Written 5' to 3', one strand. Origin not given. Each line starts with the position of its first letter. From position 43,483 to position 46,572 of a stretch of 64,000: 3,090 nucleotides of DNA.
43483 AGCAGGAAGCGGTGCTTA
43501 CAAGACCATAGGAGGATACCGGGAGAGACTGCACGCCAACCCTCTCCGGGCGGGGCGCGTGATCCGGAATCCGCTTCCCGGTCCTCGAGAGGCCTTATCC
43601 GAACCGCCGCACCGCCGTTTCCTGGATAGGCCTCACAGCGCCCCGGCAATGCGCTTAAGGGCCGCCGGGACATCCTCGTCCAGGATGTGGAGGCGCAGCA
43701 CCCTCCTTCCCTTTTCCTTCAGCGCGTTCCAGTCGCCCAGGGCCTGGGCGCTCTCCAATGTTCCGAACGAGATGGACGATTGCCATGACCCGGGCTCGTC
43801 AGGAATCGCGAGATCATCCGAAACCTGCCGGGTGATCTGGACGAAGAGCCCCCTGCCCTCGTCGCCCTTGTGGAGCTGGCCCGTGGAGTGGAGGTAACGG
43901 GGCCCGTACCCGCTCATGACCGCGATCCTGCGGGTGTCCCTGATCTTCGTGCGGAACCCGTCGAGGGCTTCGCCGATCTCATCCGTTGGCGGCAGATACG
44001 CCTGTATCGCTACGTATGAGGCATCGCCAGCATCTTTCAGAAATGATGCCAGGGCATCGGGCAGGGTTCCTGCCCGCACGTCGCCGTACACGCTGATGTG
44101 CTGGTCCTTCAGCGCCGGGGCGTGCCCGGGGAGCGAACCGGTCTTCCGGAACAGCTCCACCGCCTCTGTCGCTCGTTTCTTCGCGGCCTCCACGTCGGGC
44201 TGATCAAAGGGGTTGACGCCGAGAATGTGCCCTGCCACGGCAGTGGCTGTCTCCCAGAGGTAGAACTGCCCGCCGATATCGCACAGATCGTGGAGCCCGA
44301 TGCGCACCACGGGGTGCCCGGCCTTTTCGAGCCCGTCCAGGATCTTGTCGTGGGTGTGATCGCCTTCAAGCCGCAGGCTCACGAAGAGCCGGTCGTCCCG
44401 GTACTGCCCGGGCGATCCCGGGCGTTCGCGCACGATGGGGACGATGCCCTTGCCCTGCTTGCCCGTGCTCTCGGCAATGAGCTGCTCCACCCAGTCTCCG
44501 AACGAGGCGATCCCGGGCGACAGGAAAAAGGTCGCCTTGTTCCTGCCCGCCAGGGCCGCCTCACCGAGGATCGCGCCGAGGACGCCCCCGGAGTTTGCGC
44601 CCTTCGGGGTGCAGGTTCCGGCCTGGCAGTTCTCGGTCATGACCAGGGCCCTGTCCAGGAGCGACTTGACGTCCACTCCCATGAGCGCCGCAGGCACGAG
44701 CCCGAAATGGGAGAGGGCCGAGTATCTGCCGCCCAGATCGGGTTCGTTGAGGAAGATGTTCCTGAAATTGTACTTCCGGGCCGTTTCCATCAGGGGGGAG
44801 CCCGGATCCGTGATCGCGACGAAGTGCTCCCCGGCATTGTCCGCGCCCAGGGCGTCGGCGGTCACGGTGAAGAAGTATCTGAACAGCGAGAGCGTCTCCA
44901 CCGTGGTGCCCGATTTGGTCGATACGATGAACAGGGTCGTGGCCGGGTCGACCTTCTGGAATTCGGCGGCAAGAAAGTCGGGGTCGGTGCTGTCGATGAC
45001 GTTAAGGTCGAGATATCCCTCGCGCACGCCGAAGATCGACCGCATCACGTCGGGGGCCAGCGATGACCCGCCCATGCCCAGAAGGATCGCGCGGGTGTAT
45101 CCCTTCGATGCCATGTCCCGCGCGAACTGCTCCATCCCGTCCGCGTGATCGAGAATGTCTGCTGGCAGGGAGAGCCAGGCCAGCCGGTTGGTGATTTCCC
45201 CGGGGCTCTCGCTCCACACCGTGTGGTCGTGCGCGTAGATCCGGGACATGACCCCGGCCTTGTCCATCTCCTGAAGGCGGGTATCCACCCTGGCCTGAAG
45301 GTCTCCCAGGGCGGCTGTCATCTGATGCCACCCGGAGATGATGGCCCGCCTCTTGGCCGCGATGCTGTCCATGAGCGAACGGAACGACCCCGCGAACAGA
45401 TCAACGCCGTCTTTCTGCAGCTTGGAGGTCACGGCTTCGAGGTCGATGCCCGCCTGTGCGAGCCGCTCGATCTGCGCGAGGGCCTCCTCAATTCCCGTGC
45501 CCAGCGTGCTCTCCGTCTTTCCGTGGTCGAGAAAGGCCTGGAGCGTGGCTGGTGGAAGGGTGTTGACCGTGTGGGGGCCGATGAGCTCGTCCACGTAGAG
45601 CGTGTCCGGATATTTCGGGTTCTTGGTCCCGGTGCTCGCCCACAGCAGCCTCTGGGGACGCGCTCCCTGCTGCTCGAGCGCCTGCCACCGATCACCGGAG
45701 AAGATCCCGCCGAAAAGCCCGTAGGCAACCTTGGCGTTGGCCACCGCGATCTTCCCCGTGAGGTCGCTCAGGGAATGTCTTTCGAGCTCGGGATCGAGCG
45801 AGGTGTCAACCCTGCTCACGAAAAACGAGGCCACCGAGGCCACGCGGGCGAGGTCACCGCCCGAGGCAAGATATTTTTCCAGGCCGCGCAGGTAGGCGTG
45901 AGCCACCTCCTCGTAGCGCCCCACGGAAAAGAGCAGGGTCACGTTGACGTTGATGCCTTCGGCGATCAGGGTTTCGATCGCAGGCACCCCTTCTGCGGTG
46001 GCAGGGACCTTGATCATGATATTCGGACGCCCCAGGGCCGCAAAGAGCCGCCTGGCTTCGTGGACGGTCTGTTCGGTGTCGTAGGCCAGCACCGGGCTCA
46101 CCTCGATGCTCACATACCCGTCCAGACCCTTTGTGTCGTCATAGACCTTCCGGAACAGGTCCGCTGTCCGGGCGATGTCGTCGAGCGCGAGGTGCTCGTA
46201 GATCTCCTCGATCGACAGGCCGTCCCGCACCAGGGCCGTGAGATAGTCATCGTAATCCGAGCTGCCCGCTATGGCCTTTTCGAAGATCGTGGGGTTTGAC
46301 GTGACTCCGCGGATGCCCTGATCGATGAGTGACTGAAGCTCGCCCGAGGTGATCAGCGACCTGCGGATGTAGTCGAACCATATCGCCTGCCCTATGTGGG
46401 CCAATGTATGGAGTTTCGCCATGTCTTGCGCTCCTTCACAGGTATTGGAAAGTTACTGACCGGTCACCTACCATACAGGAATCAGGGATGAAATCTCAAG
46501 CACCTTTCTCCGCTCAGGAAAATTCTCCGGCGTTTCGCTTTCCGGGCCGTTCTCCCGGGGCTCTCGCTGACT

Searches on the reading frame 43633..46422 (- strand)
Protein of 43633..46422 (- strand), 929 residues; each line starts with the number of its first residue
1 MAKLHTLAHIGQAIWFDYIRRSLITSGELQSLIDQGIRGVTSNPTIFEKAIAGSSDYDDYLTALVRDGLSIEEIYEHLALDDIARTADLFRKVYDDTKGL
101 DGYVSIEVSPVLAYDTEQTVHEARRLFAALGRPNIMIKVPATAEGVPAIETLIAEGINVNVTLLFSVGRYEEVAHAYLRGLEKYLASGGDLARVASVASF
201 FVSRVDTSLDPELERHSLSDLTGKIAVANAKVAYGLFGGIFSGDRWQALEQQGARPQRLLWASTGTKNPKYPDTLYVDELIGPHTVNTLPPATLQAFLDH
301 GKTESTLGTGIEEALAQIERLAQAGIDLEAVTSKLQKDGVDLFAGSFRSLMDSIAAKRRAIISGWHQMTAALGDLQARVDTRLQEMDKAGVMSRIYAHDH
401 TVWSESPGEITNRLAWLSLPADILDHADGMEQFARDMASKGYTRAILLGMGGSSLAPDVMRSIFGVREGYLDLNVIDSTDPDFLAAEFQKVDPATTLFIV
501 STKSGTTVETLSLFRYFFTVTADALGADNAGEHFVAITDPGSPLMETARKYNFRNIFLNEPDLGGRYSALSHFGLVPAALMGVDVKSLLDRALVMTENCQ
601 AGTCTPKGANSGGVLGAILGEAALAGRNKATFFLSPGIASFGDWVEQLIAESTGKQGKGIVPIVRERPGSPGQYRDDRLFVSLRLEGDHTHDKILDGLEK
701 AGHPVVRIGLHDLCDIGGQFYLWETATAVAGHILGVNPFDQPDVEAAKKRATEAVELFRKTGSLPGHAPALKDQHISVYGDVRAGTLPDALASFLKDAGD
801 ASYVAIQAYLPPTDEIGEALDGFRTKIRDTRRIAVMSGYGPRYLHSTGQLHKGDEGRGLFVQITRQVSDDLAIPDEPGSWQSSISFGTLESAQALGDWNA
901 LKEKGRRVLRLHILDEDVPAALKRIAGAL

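Call 4: search_protein_families(library=pfam, proteins=[window:43633-46422:-], max_evalue=1)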
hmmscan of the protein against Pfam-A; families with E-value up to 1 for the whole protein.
window:43633-46422:- (929 aa): 2 families
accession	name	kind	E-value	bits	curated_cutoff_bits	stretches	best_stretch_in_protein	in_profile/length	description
PF00923.25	TAL_FSA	-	7.7e-85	285.1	27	1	14-354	1-285/285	Transaldolase/Fructose-6-phosphate aldolase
PF00342.24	PGI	-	2.2e-16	60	22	1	438-656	92-309/486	Phosphoglucose isomerase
